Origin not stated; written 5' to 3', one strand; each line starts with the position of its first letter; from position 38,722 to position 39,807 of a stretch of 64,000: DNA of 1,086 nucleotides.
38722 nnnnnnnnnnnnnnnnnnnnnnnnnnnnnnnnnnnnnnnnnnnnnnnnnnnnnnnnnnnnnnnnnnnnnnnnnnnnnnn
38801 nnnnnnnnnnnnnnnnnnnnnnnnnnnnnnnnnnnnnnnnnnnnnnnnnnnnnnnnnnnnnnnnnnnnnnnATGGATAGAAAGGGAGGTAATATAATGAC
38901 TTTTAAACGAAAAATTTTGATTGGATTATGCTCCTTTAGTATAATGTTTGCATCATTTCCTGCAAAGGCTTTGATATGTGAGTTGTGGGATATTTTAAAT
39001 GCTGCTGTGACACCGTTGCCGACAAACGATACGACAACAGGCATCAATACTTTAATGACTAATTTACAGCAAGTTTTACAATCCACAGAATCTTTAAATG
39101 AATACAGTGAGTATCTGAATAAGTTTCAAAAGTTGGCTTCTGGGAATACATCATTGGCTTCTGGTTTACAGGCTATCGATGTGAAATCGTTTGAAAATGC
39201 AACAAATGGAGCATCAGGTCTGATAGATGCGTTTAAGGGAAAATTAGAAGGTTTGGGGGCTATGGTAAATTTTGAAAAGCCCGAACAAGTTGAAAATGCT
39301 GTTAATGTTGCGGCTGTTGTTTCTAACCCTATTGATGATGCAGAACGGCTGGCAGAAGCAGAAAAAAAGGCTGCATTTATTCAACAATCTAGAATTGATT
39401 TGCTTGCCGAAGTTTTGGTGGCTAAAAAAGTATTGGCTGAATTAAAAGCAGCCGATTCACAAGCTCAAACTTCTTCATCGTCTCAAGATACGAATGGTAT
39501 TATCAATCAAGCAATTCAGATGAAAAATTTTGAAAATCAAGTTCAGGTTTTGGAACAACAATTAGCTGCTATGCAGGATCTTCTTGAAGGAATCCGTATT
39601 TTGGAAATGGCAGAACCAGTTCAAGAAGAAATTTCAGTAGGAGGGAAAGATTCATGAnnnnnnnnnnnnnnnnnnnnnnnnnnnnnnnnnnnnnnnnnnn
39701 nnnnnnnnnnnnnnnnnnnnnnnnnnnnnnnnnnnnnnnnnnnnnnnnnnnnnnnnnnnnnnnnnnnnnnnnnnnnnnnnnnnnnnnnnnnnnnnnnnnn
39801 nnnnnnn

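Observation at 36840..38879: Secreted 679-aa Gly/Ser/Leu-rich protein with 39-bp tandem DNA repeats at the head of the T4SS island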

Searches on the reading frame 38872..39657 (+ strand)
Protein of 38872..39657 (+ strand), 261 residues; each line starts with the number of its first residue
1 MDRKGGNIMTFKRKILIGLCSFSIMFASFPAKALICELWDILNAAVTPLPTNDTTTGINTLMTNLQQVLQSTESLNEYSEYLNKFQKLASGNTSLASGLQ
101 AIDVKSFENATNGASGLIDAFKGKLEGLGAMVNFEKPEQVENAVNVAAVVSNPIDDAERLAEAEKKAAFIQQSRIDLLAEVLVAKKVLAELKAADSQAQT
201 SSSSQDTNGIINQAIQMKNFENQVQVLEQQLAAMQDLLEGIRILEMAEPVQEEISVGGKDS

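Call 5: search_protein_families(library=pfam, proteins=[window:38872-39657:+], max_evalue=0.01)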
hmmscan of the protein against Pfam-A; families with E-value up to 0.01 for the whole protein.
window:38872-39657:+ (261 aa): 0 families

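Call 6: search_protein_families(library=ncbifam, proteins=[window:38872-39657:+], max_evalue=0.01)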
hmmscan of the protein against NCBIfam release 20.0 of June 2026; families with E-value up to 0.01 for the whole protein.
window:38872-39657:+ (261 aa): 0 families

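Call 27: search_protein_families(library=pfam, proteins=[window:38872-39657:+], max_evalue=10)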
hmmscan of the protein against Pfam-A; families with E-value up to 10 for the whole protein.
window:38872-39657:+ (261 aa): 8 families
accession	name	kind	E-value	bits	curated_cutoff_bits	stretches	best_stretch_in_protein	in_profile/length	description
PF14073.11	Cep57_CLD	-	0.023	15.1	28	1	162-239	17-88/178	Centrosome localisation domain of Cep57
PF24670.1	DUF7653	-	0.056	14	27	1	169-239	52-122/125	Domain of unknown function (DUF7653)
PF21825.2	crAss001_48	-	0.084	13.2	24.8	1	221-239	35-53/61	crAss001_48 related protein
PF13135.11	DUF3947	-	0.19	12.5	25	1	191-236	13-58/91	Protein of unknown function (DUF3947)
PF04699.19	P16-Arc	-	0.89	10.4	21.9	1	184-252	26-95/150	ARP2/3 complex 16 kDa subunit (p16-Arc)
PF08702.15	Fib_alpha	-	1.2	9.7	29.9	1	52-86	31-65/143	Fibrinogen alpha/beta chain family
PF08653.15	DASH_Dam1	-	3.6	7.9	26.6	0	58-80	12-34/56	DASH complex subunit Dam1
PF05859.17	Mis12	-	4.6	7.4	25.7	1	159-244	120-198/231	Mis12 protein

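Call 62: search_solved_structures(query=A5, max_evalue=10)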
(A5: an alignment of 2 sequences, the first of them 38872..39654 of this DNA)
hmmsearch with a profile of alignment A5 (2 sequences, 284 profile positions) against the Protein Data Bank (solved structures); distinct sequences matched with E-value up to 10: 4.
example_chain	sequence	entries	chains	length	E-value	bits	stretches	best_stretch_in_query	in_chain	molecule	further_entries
4xfd_A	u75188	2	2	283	0.61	12.4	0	159-198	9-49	NH(3)-dependent NAD(+) synthetase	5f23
2c0l_B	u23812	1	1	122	0.66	12.3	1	51-125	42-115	NONSPECIFIC LIPID-TRANSFER PROTEIN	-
1qnd_A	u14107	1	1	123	0.67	12.3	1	51-125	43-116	NONSPECIFIC LIPID-TRANSFER PROTEIN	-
1c44_A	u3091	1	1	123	0.71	12.2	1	51-125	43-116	PROTEIN (STEROL CARRIER PROTEIN 2)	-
